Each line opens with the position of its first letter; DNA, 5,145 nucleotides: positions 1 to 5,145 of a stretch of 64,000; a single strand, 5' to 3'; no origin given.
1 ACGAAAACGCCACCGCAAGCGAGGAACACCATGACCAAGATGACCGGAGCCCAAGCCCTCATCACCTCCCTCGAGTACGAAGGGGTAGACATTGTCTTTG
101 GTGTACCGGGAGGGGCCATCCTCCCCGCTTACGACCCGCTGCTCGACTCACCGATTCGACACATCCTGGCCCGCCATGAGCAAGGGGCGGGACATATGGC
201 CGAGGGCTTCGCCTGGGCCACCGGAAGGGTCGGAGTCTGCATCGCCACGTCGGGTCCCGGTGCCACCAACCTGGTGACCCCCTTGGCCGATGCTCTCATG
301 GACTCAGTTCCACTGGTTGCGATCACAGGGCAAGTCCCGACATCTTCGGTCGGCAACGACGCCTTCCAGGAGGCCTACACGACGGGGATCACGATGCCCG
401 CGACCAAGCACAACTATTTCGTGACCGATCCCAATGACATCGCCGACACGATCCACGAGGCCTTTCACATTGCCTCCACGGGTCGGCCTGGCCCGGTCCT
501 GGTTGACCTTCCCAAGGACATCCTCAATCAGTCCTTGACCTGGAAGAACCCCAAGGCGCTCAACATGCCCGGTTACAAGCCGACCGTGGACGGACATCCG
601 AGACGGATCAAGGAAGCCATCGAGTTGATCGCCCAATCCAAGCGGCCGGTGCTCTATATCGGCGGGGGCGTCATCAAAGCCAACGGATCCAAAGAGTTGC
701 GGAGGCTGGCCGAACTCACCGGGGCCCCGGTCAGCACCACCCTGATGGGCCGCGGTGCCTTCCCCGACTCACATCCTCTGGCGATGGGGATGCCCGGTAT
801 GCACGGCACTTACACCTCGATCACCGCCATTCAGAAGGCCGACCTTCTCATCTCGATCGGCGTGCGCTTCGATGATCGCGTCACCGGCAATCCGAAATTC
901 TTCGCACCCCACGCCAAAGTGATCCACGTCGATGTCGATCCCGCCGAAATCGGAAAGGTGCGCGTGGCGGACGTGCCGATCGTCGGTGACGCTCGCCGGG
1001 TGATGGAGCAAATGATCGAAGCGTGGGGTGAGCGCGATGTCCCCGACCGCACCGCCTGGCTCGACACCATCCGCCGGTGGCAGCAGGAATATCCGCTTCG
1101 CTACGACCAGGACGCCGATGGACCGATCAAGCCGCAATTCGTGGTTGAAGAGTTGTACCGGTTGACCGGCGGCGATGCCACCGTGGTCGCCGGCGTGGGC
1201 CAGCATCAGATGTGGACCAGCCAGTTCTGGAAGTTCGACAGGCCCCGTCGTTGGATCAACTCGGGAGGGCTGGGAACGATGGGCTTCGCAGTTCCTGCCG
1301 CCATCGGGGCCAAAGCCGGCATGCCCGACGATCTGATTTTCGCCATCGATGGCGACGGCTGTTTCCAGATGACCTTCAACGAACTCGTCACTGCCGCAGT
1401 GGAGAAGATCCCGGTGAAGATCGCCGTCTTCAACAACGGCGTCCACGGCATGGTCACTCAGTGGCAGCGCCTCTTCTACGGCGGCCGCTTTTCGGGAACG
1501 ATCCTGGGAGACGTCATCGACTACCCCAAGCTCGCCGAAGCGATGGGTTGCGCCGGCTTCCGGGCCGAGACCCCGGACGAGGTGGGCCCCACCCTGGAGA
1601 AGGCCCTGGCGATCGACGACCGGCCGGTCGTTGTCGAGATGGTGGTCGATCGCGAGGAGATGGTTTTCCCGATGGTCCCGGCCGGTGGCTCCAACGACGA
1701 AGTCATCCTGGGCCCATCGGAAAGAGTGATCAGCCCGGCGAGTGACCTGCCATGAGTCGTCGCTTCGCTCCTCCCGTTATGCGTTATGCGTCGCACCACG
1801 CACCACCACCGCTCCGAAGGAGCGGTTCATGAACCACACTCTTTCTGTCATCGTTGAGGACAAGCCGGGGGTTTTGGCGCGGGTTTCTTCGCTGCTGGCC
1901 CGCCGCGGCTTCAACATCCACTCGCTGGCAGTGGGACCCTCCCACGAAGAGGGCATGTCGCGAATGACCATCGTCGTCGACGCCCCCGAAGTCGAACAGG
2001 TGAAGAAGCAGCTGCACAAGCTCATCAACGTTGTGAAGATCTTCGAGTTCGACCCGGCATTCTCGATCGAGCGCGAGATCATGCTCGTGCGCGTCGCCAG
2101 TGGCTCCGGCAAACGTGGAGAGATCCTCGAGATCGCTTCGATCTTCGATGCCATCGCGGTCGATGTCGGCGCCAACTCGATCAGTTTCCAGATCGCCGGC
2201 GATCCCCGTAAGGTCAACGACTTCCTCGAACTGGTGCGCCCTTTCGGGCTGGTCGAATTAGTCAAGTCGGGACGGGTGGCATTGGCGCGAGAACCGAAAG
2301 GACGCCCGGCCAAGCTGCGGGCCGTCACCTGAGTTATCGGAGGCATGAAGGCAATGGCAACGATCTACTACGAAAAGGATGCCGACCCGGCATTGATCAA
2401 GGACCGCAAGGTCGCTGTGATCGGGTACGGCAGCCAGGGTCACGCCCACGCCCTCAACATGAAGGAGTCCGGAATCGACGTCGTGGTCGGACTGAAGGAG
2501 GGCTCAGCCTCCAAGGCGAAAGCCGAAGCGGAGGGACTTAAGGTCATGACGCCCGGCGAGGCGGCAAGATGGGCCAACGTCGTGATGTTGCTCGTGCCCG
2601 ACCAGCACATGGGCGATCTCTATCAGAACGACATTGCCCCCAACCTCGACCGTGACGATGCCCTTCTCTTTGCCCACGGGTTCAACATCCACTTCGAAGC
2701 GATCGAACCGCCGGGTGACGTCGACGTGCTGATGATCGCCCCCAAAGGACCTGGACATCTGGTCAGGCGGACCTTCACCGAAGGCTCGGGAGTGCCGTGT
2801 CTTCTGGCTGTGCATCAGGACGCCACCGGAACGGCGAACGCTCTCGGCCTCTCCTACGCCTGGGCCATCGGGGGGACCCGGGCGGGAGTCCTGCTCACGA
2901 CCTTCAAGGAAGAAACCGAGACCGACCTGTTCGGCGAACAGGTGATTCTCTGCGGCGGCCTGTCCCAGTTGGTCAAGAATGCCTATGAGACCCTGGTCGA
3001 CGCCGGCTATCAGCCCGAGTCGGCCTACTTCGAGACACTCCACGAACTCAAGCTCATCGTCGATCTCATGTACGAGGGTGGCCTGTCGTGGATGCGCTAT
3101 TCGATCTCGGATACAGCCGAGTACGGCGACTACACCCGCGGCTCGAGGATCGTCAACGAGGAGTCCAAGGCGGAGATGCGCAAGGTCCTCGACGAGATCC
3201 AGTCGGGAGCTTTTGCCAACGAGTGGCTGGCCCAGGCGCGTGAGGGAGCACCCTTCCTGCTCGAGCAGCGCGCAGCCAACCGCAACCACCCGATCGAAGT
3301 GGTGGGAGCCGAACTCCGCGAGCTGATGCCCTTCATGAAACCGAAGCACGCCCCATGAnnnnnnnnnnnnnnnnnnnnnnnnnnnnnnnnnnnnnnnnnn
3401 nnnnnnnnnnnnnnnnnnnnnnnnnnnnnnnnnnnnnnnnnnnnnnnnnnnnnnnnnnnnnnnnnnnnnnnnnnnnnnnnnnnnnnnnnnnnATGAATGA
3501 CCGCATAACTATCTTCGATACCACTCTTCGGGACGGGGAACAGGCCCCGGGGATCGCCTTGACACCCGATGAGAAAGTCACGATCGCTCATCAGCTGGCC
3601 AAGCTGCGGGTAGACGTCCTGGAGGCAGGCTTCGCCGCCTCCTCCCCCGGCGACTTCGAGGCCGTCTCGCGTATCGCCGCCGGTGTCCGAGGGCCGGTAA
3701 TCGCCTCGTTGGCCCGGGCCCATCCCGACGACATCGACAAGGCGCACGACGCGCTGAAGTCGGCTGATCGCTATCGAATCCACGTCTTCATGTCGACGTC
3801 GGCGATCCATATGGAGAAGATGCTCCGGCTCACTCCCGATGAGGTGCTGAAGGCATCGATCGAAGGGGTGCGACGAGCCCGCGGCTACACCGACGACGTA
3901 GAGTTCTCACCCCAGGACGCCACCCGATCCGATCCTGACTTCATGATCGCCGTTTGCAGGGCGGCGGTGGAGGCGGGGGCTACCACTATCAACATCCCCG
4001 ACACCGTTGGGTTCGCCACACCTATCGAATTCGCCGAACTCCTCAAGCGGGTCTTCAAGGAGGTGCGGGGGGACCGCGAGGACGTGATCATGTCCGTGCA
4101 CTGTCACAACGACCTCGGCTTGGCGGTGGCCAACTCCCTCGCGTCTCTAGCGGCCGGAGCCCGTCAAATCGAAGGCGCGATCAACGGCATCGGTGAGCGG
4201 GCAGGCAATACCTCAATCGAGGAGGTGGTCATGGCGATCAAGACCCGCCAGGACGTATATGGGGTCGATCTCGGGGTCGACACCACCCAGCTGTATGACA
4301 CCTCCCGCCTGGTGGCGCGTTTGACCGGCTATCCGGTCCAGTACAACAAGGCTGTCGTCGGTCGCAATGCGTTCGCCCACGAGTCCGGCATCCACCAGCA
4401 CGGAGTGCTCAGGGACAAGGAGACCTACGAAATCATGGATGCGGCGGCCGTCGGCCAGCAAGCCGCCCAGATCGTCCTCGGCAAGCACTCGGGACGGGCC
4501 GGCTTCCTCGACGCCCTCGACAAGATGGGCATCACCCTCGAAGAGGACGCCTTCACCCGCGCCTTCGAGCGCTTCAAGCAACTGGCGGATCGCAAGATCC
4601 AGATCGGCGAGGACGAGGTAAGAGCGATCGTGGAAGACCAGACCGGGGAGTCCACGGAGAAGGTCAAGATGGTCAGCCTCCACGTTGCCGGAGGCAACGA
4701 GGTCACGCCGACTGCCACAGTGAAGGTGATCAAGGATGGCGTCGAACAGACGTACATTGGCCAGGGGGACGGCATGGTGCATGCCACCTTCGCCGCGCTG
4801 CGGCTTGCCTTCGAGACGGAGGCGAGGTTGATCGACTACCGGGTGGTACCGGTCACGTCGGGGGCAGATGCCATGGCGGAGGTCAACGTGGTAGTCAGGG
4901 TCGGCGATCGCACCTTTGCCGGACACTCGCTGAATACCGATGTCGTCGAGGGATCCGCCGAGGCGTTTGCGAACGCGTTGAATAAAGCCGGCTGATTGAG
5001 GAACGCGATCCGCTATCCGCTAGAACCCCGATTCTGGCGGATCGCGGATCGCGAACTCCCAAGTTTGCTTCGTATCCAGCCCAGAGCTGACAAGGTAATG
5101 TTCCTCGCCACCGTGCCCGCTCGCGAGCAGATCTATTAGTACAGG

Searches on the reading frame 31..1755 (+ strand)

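Call 42: search_protein_families(library=ncbifam, proteins=[window:31-1755:+])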
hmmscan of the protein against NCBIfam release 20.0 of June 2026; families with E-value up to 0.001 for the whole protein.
window:31-1755:+ (574 aa): 54 families (the best 25 are shown)
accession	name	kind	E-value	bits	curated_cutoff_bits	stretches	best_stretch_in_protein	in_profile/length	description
NF005860.0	PRK07789.1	equivalog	2.3e-267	888.3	881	1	2-560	32-599/615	acetolactate synthase large subunit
TIGR00118.1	acolac_lg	equivalog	3.7e-237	788.2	538.35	1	4-559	1-554/557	biosynthetic-type acetolactate synthase large subunit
NF004710.0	PRK06048.1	equivalog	8.3e-236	783.8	976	1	2-559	6-557/561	acetolactate synthase large subunit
NF004919.0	PRK06276.1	equivalog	1.1e-209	697.6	866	1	4-559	1-557/582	acetolactate synthase large subunit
NF005824.0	PRK07710.1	equivalog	4e-205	682.5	976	1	3-553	16-562/573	acetolactate synthase large subunit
NF005651.0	PRK07418.1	subfamily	2e-203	677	942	1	2-562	17-582/617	acetolactate synthase large subunit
NF005228.0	PRK06725.1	equivalog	2.2e-200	666.7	991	1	2-561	14-567/571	acetolactate synthase large subunit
NF006319.0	PRK08527.1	equivalog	3.1e-198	659.7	905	1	1-561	1-560/565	acetolactate synthase large subunit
NF006581.0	PRK09107.1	equivalog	3.5e-197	656.3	974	1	2-564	9-578/595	acetolactate synthase 3 large subunit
NF005409.0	PRK06965.1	equivalog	2.1e-193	644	1035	1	3-562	20-584/587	acetolactate synthase 3 catalytic subunit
NF005058.0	PRK06466.1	equivalog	4.1e-191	636.4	951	1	1-566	1-574/574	acetolactate synthase 3 large subunit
NF006524.0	PRK08978.1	equivalog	8.1e-188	625.1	738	1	4-559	1-544/548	acetolactate synthase 2 catalytic subunit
NF006525.0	PRK08979.1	equivalog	1.5e-186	621.2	1084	1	1-565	1-571/572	acetolactate synthase 3 large subunit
NF005364.0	PRK06882.1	equivalog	3.3e-183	610.2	1083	1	1-565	1-571/574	acetolactate synthase 3 large subunit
NF005584.0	PRK07282.1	equivalog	5.2e-182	606.3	970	1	4-559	10-560/566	acetolactate synthase large subunit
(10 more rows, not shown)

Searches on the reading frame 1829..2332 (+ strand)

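Call 42: search_protein_families(library=ncbifam, proteins=[window:1829-2332:+])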
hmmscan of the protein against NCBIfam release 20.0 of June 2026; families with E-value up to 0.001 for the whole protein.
window:1829-2332:+ (167 aa): 13 families
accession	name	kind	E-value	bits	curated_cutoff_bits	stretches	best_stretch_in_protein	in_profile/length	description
NF008864.0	PRK11895.1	equivalog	4.4e-56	189.1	119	1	1-157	2-160/164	acetolactate synthase small subunit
TIGR00119.1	acolac_sm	equivalog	5.4e-51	172.7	56.9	1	1-155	1-157/158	acetolactate synthase small subunit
NF005233.0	PRK06737.1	equivalog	7.3e-13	48.4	102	1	1-71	1-73/76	ACT domain-containing protein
NF006036.0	PRK08178.1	equivalog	2.1e-10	40.5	128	1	4-78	16-91/102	acetolactate synthase small subunit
NF010078.0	PRK13562.1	equivalog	3.1e-09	36.7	96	1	1-73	1-76/84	ACT domain-containing protein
TIGR01327.1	PGDH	equivalog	5e-09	35.5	454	1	3-72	452-521/525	phosphoglycerate dehydrogenase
NF008362.0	PRK11152.1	equivalog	5.2e-09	35.9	68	1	1-71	2-73/85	acetolactate synthase 2 small subunit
NF006352.0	PRK08577.1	equivalog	7.1e-09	35.8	140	1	5-69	59-127/136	hypothetical protein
TIGR00656.1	asp_kin_monofn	equivalog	1.4e-05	24.3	402.25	1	9-98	276-356/407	aspartate kinase, monofunctional class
NF001220.0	PRK00194.1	equivalog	0.00013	22.2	74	1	2-64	3-63/90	ACT domain-containing protein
TIGR00719.1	sda_beta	equivalog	0.00014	21.7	161.2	1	4-61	150-207/208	L-serine ammonia-lyase, iron-sulfur-dependent subunit beta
NF053754.1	TrpY_fam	subfamily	0.00028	21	180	1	9-71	99-163/163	TrpY family transcription regulator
NF003361.0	PRK04435.1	equivalog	0.00076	19.3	131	0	3-69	71-133/148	ACT domain-containing protein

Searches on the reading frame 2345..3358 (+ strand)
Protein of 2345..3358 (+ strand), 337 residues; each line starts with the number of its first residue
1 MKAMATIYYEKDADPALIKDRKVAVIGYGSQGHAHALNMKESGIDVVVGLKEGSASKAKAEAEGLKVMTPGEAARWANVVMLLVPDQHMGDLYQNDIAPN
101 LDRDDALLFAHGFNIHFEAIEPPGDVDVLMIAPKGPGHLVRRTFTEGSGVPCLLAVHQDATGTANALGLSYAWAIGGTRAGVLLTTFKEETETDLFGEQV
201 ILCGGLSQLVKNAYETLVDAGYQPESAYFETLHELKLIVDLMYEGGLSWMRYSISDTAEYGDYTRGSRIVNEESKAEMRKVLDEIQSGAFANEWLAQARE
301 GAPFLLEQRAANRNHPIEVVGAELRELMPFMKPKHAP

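Call 42: search_protein_families(library=ncbifam, proteins=[window:2345-3358:+])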
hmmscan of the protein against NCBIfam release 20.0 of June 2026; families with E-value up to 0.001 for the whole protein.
window:2345-3358:+ (337 aa): 6 families
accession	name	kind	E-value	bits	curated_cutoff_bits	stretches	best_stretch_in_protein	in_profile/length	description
NF004017.0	PRK05479.1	equivalog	2.7e-161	535.9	336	1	4-334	1-331/337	ketol-acid reductoisomerase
NF009940.0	PRK13403.1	equivalog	4.9e-131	436.5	406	1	7-332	3-327/335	ketol-acid reductoisomerase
TIGR00465.1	ilvC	equivalog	9e-128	425.7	226.15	1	18-331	1-313/314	ketol-acid reductoisomerase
NF003557.0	PRK05225.1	equivalog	8.1e-60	202.7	713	2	16-206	33-229/491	ketol-acid reductoisomerase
NF043037.1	ThreonDh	equivalog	4.8e-06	26.2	350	0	20-85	2-67/297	L-threonate dehydrogenase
TIGR00936.1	ahcY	equivalog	0.00015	20.7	497.6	1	15-83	200-267/416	adenosylhomocysteinase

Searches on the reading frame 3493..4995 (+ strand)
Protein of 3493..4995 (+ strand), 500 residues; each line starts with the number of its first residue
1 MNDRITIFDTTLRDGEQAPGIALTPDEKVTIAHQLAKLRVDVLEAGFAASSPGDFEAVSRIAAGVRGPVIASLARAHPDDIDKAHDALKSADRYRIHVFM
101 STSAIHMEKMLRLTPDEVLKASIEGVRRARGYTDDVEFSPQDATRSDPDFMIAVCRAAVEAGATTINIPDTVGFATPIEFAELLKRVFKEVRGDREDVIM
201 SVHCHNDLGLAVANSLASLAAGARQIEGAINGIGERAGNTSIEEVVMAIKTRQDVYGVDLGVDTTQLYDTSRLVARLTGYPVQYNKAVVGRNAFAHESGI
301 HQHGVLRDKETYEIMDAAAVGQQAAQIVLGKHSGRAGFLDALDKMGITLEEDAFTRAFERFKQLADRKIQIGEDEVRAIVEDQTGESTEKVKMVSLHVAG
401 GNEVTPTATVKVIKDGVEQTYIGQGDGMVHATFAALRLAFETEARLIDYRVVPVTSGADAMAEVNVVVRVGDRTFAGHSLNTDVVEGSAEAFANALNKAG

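Call 9: find_related_loci(query=window:3493-4995:+, collection=genome_contigs, flank=6000)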
Query window:3493-4995:+ (500 aa) in genome_contigs; peptide patterns used: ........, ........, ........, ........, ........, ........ (x = any residue, [..] = any of these).
305 stretches matched a pattern; 249 encode a relative of the query (tblastn E <= 1e-3); the best 80 are kept; 80 distinct loci.
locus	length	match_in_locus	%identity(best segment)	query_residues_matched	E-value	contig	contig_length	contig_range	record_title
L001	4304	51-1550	96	1-500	0e+0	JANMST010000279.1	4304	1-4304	MAG: Acidimicrobiia bacterium isolate SOY_29_metabat_354 SOY_29_k141_3405104, whole genome shotgun sequence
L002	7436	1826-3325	95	1-500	0e+0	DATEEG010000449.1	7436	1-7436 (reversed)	MAG TPA_asm: Acidimicrobiia bacterium isolate SMAG_U8727 k141_2269736, whole genome shotgun sequence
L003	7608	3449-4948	93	1-500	0e+0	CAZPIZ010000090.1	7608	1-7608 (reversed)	MAG TPA_asm: uncultured Acidimicrobiaceae bacterium isolate SRP136066_co1_254 genome assembly, contig: NODE_14835_length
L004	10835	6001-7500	88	1-500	0e+0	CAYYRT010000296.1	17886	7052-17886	MAG TPA_asm: uncultured Acidimicrobiaceae bacterium isolate binchicken_co31_95 genome assembly, contig: k141_2762194, wh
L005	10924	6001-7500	88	1-500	0e+0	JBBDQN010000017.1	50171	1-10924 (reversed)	MAG: Acidimicrobiia bacterium isolate LejiaC_62_17 Lejia_C_1631_length_50171_cov_9, whole genome shotgun sequence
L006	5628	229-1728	87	1-500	0e+0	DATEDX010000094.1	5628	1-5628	MAG TPA_asm: Acidimicrobiia bacterium isolate SMAG_U8718 k141_223765, whole genome shotgun sequence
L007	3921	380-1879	87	1-500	0e+0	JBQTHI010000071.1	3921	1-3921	MAG: Actinomycetota bacterium isolate SAW185 c_000000107838, whole genome shotgun sequence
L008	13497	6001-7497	85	1-499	0e+0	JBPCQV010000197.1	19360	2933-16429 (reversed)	MAG: Acidimicrobiia bacterium isolate TH_ant_mag_217 S1Ck127_828011_flag_0_multi_5.9974_len_19360, whole genome shotgun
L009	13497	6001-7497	85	1-499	0e+0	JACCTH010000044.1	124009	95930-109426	MAG: Acidimicrobiia bacterium isolate MGR_bin69 SD2897-2912_k127_7490855, whole genome shotgun sequence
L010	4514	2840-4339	87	1-500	0e+0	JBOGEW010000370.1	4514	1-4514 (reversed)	MAG: Acidimicrobiia bacterium isolate M3-S_metawrap_bin.276 k127_1579815, whole genome shotgun sequence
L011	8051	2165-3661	86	2-500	0e+0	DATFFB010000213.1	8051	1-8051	MAG TPA_asm: Acidimicrobiia bacterium isolate SMAG_U8623 k141_1125706, whole genome shotgun sequence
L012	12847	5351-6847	86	2-500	0e+0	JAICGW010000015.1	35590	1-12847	MAG: Acidimicrobiia bacterium isolate CK_bin.25 k141_441818_length_35590_cov_18.2879, whole genome shotgun sequence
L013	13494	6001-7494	86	3-500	0e+0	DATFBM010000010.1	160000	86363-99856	MAG TPA_asm: Acidimicrobiia bacterium isolate SMAG_U8528 k141_203996, whole genome shotgun sequence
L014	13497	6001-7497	86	1-499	0e+0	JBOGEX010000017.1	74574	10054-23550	MAG: Acidimicrobiia bacterium isolate M3-S_metawrap_bin.203 k127_939128, whole genome shotgun sequence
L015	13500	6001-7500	85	1-500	0e+0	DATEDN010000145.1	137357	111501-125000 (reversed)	MAG TPA_asm: Acidimicrobiia bacterium isolate SMAG_U8708 k141_106669, whole genome shotgun sequence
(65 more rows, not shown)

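Call 42: search_protein_families(library=ncbifam, proteins=[window:3493-4995:+])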
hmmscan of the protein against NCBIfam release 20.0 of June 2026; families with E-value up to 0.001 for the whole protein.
window:3493-4995:+ (500 aa): 28 families (the best 25 are shown)
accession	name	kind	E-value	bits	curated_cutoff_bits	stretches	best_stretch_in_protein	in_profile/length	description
NF002086.0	PRK00915.1-3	equivalog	5.4e-208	691.6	532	1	2-498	4-500/516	2-isopropylmalate synthase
NF002087.0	PRK00915.1-4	equivalog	4.5e-199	662.2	729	1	1-498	3-501/516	2-isopropylmalate synthase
TIGR00973.1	leuA_bact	equivalog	1.9e-191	636.8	598.7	1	4-497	1-494/494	2-isopropylmalate synthase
NF002088.0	PRK00915.1-5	equivalog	1.6e-176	587.8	697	1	4-498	3-497/514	2-isopropylmalate synthase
NF002084.0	PRK00915.1-1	equivalog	1e-162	542.4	748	1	1-498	1-498/523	2-isopropylmalate synthase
NF002085.0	PRK00915.1-2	subfamily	2.9e-138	461.8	517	1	2-498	11-498/504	2-isopropylmalate synthase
NF041069.1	IPMS_Sufob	equivalog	1.5e-125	419.4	600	1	5-382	1-367/371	isopropylmalate synthase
TIGR02090.1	LEU1_arch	subfamily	5e-121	404.2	484.75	1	5-380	1-363/363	isopropylmalate/citramalate/homocitrate synthases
TIGR02660.1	nifV_homocitr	equivalog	2e-89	300.4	462.9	1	5-377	2-362/365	homocitrate synthase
NF042434.1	IPMS_Lepto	equivalog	7.2e-77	258.9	500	1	3-367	4-372/374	2-isopropylmalate synthase LeuA2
TIGR02146.1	LysS_fung_arch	equivalog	7.6e-74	249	413.55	1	7-362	1-343/344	homocitrate synthase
TIGR00977.1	citramal_synth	equivalog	3.5e-67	226.9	450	1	5-496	2-513/526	citramalate synthase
NF042433.1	CitmalDyn_Leptosp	equivalog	3.7e-54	184.1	950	1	2-467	5-473/514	(R)-citramalate synthase CimA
NF002991.1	PRK03739.1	subfamily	3.2e-51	174.7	455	1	10-498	32-550/550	2-isopropylmalate synthase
TIGR00970.1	leuA_yeast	equivalog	1.4e-38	132.8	697.4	1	9-499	31-562/564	2-isopropylmalate synthase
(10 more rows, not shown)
